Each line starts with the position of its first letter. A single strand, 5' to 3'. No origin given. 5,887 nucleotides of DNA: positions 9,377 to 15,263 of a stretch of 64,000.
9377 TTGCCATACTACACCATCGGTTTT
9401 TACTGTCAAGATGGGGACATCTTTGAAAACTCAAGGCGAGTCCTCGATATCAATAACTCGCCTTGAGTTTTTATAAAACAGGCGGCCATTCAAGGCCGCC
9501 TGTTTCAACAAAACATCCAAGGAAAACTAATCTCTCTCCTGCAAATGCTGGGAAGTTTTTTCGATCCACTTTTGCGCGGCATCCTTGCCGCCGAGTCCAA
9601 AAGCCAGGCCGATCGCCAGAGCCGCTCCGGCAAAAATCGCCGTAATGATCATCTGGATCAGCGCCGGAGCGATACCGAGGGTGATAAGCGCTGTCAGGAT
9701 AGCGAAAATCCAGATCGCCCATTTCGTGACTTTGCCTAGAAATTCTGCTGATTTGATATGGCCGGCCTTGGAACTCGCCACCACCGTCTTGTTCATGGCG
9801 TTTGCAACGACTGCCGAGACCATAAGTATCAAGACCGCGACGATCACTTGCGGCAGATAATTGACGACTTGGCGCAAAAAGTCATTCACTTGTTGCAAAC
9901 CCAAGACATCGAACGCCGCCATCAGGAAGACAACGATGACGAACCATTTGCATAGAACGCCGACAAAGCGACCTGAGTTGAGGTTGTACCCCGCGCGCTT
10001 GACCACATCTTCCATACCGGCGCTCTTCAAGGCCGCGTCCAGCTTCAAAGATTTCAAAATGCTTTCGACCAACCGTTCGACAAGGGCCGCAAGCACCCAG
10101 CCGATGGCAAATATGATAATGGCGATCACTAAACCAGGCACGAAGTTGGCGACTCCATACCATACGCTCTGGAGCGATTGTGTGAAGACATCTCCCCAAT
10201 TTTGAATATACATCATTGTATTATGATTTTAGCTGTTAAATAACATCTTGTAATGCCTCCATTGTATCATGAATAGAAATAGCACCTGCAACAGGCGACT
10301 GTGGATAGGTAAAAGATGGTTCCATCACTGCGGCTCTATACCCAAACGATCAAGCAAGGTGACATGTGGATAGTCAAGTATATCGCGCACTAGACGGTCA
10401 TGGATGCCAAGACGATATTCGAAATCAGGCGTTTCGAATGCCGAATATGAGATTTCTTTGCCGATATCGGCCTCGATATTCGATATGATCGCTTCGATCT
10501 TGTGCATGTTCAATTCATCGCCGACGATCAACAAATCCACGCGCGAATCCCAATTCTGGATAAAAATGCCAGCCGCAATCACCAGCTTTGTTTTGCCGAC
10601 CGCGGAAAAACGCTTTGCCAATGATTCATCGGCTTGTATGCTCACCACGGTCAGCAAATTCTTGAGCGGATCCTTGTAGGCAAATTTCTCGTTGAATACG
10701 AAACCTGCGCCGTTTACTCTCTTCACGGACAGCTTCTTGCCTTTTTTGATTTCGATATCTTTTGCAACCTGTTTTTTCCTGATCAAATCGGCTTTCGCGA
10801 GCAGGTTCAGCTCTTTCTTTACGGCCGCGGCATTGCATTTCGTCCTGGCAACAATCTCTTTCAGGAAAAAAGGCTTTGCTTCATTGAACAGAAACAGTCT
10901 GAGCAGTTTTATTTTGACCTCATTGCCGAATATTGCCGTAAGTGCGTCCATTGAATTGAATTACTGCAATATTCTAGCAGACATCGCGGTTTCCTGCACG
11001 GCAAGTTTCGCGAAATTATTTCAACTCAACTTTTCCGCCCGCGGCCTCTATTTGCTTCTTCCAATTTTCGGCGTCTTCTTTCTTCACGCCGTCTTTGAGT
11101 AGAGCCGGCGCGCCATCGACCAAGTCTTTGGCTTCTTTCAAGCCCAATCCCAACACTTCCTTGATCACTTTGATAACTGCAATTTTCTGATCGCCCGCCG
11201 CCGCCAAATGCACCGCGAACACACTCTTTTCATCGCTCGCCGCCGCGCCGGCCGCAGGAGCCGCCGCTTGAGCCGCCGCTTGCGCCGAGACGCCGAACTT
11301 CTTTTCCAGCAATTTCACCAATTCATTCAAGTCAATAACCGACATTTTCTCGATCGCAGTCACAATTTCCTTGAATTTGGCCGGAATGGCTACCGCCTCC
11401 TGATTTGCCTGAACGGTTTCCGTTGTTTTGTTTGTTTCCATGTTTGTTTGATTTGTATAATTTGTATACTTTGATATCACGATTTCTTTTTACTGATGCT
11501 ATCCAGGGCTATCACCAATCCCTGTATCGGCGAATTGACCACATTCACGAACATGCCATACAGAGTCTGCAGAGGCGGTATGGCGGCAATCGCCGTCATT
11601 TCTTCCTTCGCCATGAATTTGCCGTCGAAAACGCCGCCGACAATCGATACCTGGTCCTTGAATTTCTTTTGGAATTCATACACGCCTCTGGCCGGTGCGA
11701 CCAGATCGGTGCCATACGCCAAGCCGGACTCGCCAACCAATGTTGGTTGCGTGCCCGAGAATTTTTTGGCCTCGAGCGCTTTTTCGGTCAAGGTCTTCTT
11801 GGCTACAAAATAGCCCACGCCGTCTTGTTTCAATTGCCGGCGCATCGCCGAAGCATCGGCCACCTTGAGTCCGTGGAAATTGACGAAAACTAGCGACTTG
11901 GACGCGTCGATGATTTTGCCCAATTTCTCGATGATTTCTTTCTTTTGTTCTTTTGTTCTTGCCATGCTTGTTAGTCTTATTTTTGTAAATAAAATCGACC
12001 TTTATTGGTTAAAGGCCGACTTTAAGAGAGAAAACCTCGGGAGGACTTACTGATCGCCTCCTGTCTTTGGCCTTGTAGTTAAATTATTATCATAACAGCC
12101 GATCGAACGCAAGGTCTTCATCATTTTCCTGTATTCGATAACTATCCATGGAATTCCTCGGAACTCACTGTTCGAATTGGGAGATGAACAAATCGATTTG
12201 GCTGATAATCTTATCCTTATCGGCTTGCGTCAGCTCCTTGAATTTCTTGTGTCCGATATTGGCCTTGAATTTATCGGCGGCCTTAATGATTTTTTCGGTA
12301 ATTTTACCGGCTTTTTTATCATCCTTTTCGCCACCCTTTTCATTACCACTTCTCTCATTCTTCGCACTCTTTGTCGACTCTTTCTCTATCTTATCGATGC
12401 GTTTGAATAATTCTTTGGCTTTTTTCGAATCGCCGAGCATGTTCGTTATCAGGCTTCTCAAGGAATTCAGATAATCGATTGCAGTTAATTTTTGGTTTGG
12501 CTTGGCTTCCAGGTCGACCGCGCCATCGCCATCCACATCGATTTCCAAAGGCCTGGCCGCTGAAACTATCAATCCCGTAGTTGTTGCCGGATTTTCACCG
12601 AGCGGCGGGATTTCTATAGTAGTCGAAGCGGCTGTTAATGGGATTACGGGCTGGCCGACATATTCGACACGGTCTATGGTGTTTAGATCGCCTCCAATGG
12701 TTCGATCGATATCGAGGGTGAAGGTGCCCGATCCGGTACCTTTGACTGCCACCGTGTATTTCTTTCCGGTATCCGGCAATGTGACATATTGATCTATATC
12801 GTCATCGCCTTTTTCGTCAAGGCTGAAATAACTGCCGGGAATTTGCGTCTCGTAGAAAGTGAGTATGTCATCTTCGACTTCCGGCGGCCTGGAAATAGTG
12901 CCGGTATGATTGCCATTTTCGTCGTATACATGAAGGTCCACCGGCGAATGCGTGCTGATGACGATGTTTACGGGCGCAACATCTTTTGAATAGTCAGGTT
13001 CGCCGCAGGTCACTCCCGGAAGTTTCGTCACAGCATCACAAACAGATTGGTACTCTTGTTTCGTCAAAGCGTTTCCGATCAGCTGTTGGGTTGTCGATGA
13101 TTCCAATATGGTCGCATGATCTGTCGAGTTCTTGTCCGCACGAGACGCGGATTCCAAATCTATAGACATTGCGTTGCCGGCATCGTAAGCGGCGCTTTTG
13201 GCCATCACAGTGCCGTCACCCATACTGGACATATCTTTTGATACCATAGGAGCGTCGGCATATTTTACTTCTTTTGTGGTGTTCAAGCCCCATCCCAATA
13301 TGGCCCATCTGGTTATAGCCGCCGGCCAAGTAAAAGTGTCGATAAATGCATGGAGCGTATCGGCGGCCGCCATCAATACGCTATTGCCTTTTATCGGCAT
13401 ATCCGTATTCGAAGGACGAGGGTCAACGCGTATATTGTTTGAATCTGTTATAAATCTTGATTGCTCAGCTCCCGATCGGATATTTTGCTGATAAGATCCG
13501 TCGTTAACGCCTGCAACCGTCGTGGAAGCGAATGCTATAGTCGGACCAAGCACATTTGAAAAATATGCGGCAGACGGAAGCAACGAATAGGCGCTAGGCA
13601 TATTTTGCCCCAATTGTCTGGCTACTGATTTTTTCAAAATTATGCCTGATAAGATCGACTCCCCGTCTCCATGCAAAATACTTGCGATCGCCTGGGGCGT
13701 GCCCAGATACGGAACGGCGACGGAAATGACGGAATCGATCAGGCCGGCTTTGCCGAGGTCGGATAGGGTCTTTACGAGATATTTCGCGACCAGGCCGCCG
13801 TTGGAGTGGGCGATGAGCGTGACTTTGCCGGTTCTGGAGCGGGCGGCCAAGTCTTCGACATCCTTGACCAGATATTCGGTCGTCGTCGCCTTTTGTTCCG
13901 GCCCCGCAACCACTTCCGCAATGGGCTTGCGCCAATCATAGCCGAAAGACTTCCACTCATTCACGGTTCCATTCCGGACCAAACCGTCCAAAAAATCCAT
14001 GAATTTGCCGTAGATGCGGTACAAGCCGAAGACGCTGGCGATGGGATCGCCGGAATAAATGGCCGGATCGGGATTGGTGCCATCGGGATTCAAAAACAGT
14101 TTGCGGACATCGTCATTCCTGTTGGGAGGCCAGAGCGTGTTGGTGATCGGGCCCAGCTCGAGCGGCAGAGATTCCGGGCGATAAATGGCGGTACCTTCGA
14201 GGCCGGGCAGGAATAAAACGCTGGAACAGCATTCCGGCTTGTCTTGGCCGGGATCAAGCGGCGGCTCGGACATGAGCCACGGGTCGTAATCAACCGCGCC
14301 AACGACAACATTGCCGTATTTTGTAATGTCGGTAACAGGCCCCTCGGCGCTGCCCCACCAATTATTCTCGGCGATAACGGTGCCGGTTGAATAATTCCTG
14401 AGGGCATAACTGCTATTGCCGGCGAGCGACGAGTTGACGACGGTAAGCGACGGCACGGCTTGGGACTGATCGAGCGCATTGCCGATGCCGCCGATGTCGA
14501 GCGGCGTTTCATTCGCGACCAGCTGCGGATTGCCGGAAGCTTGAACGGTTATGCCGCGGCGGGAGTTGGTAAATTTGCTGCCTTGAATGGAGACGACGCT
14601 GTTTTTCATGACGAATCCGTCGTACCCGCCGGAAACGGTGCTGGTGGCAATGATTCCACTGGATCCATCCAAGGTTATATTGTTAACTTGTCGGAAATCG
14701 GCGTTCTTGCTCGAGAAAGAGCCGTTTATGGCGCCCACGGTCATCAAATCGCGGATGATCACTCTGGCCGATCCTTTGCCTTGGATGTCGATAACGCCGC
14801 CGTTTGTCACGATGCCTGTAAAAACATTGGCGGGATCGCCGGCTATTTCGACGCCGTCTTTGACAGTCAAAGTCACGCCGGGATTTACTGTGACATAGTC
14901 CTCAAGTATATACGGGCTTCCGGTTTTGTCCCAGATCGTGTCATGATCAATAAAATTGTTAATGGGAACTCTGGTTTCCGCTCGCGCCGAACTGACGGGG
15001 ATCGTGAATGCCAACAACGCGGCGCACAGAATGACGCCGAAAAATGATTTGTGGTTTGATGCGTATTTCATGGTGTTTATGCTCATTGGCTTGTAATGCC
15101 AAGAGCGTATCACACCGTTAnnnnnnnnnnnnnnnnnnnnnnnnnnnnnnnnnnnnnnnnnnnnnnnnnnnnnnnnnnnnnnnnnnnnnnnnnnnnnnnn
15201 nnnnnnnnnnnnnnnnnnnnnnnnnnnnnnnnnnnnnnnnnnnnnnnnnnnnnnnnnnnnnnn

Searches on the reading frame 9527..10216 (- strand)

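Call 45: search_protein_families(library=pfam, proteins=[window:9527-10216:-], max_evalue=0.1)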
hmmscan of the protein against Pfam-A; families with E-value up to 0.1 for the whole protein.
window:9527-10216:- (229 aa): 1 family
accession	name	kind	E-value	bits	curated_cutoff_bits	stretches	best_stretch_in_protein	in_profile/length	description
PF05552.17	MS_channel_1st_1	-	9.9e-18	64.2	22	2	13-61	1-49/50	Mechanosensitive ion channel, conserved TM helix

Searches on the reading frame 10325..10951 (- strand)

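Call 45: search_protein_families(library=pfam, proteins=[window:10325-10951:-], max_evalue=0.1)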
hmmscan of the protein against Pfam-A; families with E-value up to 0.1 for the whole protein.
window:10325-10951:- (208 aa): 1 family
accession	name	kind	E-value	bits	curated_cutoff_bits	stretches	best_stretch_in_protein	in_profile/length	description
PF12840.13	HTH_20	-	0.0035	17.7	27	1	9-58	2-49/51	Helix-turn-helix domain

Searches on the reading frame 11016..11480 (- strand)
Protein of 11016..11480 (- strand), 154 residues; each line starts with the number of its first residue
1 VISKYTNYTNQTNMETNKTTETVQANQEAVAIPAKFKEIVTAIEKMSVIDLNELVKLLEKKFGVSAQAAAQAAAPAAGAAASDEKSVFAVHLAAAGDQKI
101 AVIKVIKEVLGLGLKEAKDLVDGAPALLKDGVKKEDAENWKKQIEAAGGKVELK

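Call 71: search_protein_families(library=pfam, proteins=[window:11016-11480:-], max_evalue=0.001)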
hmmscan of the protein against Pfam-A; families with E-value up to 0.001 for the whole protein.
window:11016-11480:- (154 aa): 2 families
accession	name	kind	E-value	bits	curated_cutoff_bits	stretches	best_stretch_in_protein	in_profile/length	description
PF00542.24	Ribosomal_L12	-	1.7e-26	92.8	25.9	1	88-154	1-67/67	Ribosomal protein L7/L12 C-terminal domain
PF16320.10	Ribosomal_L12_N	-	1.9e-16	59.9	25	1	37-81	3-48/48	Ribosomal protein L7/L12 dimerisation domain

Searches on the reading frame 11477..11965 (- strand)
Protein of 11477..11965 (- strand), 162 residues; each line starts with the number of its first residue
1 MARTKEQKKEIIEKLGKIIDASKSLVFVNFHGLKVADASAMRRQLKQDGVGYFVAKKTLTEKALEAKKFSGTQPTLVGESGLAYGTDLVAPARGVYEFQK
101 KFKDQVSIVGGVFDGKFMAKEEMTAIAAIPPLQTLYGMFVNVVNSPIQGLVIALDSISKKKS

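Call 71: search_protein_families(library=pfam, proteins=[window:11477-11965:-], max_evalue=0.001)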
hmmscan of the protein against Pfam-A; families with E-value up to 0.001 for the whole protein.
window:11477-11965:- (162 aa): 1 family
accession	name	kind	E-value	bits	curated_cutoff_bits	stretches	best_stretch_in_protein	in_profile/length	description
PF00466.25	Ribosomal_L10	-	1e-20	74.1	22.8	1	4-100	2-100/100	Ribosomal protein L10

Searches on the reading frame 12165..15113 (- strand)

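Call 10: search_protein_families(library=pfam, proteins=[window:12165-15113:-], max_evalue=0.00001)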
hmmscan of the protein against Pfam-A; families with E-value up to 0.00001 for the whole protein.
window:12165-15113:- (982 aa): 1 family
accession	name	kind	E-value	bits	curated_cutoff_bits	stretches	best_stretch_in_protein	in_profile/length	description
PF02450.21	LCAT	-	1.2e-17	64.7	21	1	368-555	66-248/392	Lecithin:cholesterol acyltransferase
